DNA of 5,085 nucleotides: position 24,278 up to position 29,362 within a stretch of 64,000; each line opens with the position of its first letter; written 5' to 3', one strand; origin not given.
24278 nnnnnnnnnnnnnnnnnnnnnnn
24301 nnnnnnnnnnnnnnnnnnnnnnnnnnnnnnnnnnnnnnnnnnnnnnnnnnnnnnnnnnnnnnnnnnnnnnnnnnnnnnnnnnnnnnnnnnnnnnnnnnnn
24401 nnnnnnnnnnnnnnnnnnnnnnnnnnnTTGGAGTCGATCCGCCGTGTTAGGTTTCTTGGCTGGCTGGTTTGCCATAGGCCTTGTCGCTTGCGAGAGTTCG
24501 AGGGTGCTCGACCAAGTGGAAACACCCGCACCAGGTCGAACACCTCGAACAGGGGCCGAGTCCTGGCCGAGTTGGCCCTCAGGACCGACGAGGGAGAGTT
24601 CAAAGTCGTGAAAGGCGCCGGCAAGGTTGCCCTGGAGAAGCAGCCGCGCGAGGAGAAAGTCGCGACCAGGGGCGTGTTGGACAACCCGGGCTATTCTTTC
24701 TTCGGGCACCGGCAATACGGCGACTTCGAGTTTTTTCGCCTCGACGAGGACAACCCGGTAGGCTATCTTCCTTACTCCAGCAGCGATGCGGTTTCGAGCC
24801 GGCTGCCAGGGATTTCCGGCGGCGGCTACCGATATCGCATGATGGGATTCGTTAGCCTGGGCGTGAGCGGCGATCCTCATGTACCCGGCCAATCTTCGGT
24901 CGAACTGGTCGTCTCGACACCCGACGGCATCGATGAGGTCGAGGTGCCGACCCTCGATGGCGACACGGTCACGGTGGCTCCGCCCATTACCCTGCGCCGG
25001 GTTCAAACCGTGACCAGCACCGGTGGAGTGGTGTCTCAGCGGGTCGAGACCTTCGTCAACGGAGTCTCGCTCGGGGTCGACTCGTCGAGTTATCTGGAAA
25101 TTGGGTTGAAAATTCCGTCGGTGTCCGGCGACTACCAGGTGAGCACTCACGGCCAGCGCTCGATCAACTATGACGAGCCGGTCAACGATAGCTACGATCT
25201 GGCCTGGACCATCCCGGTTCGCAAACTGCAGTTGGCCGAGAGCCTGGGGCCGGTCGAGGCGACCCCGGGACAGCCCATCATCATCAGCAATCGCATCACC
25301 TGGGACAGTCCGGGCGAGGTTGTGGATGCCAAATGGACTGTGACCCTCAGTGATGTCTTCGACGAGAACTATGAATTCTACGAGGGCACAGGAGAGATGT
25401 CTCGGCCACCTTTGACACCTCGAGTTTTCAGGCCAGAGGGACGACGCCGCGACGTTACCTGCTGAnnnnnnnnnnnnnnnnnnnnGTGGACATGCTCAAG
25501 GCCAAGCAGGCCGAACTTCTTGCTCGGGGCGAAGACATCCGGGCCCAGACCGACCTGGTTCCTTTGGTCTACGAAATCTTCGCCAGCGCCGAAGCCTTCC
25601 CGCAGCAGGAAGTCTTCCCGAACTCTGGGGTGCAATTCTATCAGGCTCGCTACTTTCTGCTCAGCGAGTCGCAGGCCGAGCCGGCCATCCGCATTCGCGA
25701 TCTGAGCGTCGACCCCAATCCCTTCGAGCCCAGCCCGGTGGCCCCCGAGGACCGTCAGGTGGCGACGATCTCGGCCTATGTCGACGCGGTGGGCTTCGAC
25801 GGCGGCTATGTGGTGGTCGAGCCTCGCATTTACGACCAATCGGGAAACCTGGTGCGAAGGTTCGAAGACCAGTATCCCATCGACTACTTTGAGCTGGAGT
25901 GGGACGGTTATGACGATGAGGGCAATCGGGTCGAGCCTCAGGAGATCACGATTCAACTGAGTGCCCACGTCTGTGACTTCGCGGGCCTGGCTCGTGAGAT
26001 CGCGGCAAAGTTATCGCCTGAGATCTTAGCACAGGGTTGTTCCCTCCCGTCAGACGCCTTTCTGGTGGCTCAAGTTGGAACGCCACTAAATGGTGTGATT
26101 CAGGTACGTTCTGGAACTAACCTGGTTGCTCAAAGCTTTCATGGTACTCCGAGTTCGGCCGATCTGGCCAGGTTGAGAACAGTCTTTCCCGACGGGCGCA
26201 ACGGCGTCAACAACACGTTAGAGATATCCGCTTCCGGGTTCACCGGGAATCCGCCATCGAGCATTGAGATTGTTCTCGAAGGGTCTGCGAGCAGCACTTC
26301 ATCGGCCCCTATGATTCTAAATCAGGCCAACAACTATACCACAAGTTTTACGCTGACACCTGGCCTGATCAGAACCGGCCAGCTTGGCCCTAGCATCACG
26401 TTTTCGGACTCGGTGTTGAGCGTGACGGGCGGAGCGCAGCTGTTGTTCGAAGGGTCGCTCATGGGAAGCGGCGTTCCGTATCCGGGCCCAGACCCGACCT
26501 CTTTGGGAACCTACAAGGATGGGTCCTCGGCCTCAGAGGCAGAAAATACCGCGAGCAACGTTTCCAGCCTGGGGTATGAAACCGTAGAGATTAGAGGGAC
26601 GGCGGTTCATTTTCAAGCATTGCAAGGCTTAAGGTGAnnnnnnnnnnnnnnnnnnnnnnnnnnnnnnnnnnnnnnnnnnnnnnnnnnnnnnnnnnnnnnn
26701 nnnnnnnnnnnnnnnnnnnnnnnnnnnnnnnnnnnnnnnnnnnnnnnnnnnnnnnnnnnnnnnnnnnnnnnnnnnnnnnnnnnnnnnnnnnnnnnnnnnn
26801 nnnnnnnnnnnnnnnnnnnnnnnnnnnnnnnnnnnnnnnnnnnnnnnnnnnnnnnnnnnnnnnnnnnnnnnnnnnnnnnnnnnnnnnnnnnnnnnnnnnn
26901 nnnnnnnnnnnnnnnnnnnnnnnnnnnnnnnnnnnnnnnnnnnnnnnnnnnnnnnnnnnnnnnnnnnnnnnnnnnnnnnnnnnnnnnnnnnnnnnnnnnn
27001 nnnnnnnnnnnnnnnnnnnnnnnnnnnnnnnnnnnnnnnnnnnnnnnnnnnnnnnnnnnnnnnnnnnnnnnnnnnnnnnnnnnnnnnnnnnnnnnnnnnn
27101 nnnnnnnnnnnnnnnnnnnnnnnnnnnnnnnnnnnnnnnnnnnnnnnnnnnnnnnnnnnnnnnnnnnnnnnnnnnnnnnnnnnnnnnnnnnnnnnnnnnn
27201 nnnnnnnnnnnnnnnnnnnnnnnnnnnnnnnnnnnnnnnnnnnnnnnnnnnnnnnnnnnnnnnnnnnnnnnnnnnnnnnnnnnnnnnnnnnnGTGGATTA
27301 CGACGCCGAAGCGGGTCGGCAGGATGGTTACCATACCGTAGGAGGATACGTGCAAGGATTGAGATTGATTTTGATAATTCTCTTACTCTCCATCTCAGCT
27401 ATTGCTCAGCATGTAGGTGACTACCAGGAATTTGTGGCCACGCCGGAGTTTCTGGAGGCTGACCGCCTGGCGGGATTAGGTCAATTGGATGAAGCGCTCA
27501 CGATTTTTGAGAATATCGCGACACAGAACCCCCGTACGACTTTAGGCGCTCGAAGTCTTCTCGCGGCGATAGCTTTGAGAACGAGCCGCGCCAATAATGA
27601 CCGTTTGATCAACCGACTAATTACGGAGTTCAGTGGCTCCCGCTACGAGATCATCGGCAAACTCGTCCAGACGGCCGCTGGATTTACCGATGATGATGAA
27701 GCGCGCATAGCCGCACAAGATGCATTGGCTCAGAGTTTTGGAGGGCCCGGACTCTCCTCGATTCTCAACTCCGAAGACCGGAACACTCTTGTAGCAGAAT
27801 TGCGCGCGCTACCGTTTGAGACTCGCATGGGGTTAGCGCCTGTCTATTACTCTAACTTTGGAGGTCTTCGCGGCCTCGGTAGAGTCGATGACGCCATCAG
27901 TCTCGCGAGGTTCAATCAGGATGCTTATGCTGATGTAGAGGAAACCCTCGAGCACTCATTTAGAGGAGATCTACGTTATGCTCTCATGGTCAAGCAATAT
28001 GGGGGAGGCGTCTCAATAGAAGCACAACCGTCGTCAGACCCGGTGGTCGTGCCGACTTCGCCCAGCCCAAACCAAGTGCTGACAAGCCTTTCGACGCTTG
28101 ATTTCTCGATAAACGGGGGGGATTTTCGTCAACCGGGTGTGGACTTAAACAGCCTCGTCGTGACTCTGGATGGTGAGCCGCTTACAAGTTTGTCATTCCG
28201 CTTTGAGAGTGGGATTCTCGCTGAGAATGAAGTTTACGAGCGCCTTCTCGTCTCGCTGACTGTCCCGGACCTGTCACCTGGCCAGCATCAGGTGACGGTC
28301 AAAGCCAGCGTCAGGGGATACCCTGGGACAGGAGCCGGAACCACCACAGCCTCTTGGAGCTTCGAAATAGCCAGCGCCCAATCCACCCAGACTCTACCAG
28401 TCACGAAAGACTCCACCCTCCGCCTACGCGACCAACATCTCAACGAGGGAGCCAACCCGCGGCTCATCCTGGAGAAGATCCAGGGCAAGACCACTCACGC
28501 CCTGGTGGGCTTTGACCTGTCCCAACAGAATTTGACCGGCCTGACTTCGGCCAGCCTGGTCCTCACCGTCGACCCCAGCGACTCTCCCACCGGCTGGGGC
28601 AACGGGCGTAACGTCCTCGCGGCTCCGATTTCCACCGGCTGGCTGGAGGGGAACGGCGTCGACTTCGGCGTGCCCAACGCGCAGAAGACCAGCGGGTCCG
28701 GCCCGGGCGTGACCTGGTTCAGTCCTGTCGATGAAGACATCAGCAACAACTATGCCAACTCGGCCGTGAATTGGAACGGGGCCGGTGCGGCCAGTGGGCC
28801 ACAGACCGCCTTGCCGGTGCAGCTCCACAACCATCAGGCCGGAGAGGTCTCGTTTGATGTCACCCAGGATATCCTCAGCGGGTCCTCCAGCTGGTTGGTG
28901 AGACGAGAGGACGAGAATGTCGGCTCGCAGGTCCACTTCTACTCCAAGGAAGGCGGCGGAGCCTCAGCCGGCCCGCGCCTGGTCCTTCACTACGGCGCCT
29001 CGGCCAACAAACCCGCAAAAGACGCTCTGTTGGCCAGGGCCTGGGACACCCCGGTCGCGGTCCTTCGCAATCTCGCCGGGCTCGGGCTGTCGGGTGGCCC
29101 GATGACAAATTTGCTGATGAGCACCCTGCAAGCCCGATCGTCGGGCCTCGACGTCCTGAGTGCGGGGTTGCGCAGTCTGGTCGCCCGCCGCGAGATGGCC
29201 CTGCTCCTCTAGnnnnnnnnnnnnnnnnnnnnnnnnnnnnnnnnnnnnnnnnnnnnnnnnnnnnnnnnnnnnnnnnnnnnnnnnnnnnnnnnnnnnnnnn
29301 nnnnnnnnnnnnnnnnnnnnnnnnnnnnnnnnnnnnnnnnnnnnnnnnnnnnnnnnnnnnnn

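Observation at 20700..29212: Concerted evolution of the DNRLRE-like C-terminal domain across the three gene-2 copies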

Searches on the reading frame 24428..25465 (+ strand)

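Call 4: search_protein_families(library=pfam, proteins=[window:24428-25465:+], max_evalue=0.01)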
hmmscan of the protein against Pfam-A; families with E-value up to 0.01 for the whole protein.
window:24428-25465:+ (345 aa): 0 families

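Call 7: search_protein_families(library=ncbifam, proteins=[window:24428-25465:+], max_evalue=0.1)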
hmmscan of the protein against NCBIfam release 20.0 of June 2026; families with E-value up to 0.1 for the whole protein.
window:24428-25465:+ (345 aa): 1 family
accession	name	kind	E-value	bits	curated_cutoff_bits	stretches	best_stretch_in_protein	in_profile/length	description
NF045819.1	PeroxynitIsom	equivalog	0.041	13.6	225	1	151-212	72-133/160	peroxynitrite isomerase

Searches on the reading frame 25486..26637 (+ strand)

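Call 4: search_protein_families(library=pfam, proteins=[window:25486-26637:+], max_evalue=0.01)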
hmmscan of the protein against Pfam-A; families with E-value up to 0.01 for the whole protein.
window:25486-26637:+ (383 aa): 1 family
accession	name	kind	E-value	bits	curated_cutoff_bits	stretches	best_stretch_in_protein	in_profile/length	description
PF13860.13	FlgD_ig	-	0.0003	21.1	27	1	114-159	28-74/79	FlgD Ig-like domain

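Call 7: search_protein_families(library=ncbifam, proteins=[window:25486-26637:+], max_evalue=0.1)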
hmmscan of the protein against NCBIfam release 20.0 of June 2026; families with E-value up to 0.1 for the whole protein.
window:25486-26637:+ (383 aa): 3 families
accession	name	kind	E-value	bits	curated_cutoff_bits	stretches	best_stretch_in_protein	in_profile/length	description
NF009276.0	PRK12633.1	equivalog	0.00092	19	383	1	110-166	130-187/234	flagellar basal body rod modification protein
NF005176.1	PRK06655.1-1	equivalog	0.012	15.5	230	1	111-162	99-151/197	flagellar hook assembly protein FlgD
NF009452.0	PRK12812.1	equivalog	0.025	13.8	258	1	113-158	156-204/289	flagellar basal body rod modification protein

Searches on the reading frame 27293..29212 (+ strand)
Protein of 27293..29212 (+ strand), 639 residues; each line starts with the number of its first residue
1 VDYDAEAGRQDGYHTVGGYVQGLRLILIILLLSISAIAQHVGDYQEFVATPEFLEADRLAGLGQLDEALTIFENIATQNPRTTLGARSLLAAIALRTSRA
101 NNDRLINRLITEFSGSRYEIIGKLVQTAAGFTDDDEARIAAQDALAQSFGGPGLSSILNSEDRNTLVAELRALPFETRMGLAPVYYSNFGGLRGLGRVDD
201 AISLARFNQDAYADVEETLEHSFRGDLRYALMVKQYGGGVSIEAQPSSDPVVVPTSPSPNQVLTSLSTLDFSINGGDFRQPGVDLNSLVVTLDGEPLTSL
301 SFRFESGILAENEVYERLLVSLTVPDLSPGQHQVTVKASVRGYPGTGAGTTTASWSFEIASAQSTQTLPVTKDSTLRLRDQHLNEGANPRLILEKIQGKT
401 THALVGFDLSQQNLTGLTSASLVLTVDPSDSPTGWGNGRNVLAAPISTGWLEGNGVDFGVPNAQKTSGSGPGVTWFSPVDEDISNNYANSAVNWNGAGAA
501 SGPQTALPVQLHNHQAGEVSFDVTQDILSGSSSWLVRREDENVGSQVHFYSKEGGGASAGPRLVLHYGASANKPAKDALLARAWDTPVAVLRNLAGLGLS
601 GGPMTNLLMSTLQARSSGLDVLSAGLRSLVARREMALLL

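Call 4: search_protein_families(library=pfam, proteins=[window:27350-29212:+], max_evalue=0.01)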
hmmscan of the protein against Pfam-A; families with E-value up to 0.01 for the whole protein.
window:27350-29212:+ (620 aa): 0 families

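Call 7: search_protein_families(library=ncbifam, proteins=[window:27350-29212:+], max_evalue=0.1)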
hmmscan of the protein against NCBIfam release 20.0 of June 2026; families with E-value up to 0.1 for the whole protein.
window:27350-29212:+ (620 aa): 1 family
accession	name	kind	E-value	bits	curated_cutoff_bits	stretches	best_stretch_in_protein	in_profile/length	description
NF033679.1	DNRLRE_dom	domain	9e-08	32.3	34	1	452-546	69-163/164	DNRLRE domain-containing protein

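Call 9: find_encoding_contigs(protein=window:27293-29212:+, flank=10000, max_places=10)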
Protein window:27293-29212:+ (639 aa): no gene with exactly this product is on record in the collection.
